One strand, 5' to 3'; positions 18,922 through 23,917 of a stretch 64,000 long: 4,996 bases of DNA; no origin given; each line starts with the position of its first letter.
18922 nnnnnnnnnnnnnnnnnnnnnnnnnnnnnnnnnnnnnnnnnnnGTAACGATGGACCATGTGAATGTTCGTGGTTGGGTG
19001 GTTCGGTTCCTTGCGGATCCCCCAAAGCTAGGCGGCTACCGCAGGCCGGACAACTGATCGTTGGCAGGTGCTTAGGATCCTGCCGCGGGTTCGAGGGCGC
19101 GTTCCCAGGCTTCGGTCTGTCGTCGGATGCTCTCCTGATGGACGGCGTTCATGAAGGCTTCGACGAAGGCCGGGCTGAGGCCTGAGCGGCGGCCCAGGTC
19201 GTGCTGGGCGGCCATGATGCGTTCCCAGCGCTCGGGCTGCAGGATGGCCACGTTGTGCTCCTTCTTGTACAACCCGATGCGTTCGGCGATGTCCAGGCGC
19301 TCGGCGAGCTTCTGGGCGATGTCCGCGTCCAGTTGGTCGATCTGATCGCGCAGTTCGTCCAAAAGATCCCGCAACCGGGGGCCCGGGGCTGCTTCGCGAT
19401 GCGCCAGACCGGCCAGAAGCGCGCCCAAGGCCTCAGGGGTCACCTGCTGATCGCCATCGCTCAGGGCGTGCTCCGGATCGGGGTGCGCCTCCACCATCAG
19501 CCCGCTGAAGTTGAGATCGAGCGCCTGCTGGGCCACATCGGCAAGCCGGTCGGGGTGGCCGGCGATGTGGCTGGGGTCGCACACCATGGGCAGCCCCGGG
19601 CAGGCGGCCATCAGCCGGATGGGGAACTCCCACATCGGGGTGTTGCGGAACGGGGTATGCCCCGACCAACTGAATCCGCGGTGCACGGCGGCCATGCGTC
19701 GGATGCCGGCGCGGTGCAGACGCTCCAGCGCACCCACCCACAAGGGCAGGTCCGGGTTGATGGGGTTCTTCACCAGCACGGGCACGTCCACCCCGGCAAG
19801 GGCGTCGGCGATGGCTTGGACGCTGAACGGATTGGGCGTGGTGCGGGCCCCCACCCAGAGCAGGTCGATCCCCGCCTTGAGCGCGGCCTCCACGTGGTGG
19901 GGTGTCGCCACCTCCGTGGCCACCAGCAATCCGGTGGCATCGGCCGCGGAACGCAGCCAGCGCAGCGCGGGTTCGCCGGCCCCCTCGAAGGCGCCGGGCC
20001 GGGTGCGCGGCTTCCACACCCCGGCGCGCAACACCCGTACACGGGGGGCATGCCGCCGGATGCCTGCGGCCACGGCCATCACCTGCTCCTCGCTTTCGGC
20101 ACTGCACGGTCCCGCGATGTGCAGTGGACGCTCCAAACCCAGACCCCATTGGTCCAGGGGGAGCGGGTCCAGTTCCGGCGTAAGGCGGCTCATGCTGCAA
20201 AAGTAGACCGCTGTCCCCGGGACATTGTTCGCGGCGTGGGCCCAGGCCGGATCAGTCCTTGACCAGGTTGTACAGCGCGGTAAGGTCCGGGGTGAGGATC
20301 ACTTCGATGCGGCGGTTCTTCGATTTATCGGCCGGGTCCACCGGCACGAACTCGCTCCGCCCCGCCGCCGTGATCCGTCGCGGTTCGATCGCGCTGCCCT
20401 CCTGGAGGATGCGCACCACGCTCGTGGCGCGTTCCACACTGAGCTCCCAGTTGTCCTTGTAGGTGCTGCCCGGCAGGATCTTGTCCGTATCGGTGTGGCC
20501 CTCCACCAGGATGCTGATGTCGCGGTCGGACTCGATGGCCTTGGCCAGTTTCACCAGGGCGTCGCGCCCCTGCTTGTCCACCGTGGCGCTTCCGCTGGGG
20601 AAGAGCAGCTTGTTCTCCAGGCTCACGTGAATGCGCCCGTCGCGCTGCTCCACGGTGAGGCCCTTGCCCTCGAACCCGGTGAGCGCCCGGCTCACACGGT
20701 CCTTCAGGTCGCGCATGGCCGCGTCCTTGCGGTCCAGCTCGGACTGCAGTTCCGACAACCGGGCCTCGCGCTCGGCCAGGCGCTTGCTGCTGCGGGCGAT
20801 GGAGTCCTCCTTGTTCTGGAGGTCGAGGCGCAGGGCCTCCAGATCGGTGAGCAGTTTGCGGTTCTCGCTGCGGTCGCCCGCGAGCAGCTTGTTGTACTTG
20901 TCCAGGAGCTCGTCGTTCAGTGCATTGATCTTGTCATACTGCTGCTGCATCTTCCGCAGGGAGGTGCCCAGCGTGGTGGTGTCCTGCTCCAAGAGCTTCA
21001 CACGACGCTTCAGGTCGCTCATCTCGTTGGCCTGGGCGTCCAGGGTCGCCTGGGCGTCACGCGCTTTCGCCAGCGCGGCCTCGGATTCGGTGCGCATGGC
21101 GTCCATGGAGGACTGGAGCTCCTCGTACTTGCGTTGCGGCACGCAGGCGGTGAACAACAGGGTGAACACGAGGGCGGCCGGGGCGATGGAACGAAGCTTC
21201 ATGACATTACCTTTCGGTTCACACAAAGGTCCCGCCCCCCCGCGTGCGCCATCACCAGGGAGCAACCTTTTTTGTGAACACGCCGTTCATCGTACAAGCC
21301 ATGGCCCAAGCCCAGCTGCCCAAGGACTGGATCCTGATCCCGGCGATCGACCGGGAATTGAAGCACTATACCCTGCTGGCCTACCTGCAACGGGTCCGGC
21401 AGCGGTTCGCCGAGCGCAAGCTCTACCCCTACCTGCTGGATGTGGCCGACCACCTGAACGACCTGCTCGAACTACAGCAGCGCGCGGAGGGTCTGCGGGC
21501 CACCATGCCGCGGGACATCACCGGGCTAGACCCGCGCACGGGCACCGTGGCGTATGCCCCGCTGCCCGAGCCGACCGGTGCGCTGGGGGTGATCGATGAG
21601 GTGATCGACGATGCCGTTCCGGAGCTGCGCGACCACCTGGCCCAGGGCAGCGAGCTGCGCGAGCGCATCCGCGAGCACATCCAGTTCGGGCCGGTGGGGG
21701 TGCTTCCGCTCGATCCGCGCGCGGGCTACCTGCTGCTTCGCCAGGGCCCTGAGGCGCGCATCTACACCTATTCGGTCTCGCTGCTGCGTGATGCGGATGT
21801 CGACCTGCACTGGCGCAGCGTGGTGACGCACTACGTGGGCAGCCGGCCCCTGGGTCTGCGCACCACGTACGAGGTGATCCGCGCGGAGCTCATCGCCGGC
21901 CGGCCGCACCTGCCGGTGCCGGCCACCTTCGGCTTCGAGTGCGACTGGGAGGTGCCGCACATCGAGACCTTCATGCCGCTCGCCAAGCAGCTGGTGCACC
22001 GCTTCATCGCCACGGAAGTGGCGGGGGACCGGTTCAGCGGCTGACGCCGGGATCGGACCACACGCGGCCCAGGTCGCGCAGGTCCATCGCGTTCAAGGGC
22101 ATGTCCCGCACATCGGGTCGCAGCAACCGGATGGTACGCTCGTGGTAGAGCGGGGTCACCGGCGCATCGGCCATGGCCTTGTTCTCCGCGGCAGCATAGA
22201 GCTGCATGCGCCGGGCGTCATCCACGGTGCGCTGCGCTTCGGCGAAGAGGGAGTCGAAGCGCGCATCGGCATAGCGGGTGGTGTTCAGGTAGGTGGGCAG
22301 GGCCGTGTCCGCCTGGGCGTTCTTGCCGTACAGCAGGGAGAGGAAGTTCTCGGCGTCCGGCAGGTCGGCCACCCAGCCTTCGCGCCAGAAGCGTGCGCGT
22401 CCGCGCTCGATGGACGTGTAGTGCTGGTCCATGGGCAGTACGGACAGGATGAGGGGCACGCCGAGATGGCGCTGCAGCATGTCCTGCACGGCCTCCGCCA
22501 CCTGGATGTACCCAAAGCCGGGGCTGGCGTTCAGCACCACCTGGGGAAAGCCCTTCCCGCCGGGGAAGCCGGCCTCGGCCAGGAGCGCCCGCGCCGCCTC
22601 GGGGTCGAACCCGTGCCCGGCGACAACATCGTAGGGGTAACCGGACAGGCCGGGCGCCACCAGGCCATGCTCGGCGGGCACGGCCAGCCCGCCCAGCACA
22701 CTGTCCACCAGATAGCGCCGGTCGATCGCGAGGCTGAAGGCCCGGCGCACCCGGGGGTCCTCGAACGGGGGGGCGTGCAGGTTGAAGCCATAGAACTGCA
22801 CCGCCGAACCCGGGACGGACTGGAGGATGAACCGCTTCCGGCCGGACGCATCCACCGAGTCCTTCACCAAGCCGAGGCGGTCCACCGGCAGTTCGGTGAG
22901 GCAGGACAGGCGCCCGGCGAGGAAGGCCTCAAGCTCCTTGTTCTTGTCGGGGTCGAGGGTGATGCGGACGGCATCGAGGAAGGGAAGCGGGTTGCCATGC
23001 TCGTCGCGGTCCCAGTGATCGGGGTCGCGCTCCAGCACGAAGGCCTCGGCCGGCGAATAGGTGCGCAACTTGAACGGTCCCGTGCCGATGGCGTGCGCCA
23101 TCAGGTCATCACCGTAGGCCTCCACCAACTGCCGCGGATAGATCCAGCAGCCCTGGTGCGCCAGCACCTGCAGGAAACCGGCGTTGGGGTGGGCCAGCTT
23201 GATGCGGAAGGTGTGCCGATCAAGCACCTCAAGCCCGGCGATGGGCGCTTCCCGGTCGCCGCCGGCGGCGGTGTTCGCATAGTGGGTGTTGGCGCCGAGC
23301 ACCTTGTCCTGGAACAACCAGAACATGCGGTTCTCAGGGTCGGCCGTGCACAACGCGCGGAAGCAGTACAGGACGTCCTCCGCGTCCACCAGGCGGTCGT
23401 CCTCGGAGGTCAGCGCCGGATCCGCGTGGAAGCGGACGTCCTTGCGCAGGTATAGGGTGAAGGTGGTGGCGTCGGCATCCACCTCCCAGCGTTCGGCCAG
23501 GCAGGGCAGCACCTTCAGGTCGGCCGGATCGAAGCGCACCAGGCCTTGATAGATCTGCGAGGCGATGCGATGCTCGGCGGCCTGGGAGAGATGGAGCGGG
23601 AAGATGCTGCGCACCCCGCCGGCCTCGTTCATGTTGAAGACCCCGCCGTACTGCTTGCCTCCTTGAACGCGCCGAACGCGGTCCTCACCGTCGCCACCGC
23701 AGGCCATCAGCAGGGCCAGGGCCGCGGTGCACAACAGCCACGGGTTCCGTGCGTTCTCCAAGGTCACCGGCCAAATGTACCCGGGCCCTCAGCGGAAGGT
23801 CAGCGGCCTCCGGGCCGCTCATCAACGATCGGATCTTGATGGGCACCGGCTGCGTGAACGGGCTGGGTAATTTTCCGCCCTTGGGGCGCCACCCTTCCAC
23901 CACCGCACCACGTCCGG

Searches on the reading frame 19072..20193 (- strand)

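Call 24: search_protein_families(library=pfam, proteins=[window:19072-20193:-], max_evalue=0.0001)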
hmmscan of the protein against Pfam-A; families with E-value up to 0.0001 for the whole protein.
window:19072-20193:- (373 aa): 2 families
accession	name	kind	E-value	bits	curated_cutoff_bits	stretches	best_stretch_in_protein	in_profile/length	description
PF00793.26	DAHP_synth_1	-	2.9e-33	115.4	25.5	1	22-257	17-255/270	DAHP synthetase I family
PF01817.26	CM_2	-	2.5e-20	72.9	27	1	281-359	1-79/80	Chorismate mutase type II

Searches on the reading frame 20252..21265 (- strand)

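Call 24: search_protein_families(library=pfam, proteins=[window:20252-21265:-], max_evalue=0.0001)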
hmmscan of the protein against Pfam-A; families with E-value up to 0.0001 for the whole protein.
window:20252-21265:- (337 aa): 1 family
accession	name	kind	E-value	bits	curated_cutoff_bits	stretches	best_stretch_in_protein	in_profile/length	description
PF00691.25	OmpA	-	1e-15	58.3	27.2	1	221-316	1-92/98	OmpA family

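Call 26: search_protein_families(library=ncbifam, proteins=[window:20252-21265:-], max_evalue=0.001)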
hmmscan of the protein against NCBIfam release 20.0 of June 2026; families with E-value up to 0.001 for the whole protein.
window:20252-21265:- (337 aa): 35 families (the best 25 are shown)
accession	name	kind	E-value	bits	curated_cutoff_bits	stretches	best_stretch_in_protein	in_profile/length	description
NF006541.1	PRK09038.1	equivalog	2.2e-29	102.8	283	1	161-326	83-250/253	flagellar motor protein MotD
NF006508.0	PRK08944.1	subfamily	6.7e-24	84.7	259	1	150-326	107-289/304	MotB family protein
TIGR03350.1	type_VI_ompA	equivalog_domain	7.5e-24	84.2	139.8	1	201-323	13-136/137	type VI secretion system protein TssL, long form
NF006543.0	PRK09039.1-2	equivalog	2.1e-22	80.4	305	1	46-325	55-348/350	peptidoglycan -binding protein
NF006542.0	PRK09039.1-1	equivalog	1.7e-21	76.9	388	1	220-325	509-625/627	peptidoglycan -binding protein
NF005831.1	PRK07734.1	equivalog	1.8e-19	70.5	301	1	156-326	79-250/250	flagellar motor protein MotB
NF053611.1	YiaD_Gzip_OmpA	equivalog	3.7e-19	69.2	175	1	198-323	82-205/206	YiaD family glycine zipper/OmpA-like lipoprotein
NF005382.1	PRK06925.1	equivalog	7.7e-19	68.8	264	1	148-324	50-223/225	flagellar motor protein MotS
NF006544.0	PRK09039.1-3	equivalog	8.2e-19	68.4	362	1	69-325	80-341/343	peptidoglycan -binding protein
NF006546.0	PRK09039.1-5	equivalog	1.1e-17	64.4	615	1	138-325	142-341/343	peptidoglycan -binding protein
NF005444.0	PRK07033.1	equivalog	1.2e-17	64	520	1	201-325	297-422/438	DotU family type VI secretion system protein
NF005195.1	PRK06667.1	equivalog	2.8e-17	63.3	300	1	159-327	64-238/241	flagellar motor protein MotB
NF006545.0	PRK09039.1-4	equivalog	2.4e-15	57.1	372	1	126-325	130-340/342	peptidoglycan -binding protein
NF006285.1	PRK08457.1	equivalog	2.3e-14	53.8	250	1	168-326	83-232/253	flagellar motor protein MotB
NF006547.1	PRK09040.1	equivalog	5.1e-14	52.2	194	1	172-326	45-202/213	hypothetical protein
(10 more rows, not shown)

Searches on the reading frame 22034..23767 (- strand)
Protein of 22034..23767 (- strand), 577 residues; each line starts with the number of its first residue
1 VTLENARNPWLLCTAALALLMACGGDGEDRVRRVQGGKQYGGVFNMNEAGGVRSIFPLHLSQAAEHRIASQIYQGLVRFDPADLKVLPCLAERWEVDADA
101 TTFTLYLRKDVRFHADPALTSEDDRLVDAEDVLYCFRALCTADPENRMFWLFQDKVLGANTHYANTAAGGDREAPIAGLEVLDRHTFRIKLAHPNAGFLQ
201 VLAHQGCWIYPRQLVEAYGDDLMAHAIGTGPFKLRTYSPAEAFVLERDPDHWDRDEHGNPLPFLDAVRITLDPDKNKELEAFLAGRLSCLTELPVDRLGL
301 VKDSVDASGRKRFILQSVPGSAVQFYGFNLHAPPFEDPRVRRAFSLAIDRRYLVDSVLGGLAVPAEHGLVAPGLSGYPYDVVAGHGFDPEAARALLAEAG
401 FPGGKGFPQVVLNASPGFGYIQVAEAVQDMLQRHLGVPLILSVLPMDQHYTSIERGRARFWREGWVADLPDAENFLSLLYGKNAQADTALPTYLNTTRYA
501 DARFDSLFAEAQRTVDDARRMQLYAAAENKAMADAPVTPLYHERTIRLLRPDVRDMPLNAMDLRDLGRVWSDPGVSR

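Call 24: search_protein_families(library=pfam, proteins=[window:22034-23767:-], max_evalue=0.0001)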
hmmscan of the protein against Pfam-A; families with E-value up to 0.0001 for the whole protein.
window:22034-23767:- (577 aa): 1 family
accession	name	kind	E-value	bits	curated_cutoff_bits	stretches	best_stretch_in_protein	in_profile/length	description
PF00496.27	SBP_bac_5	-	1.3e-70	238.8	32.4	1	86-485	2-366/368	Bacterial extracellular solute-binding proteins, family 5 Middle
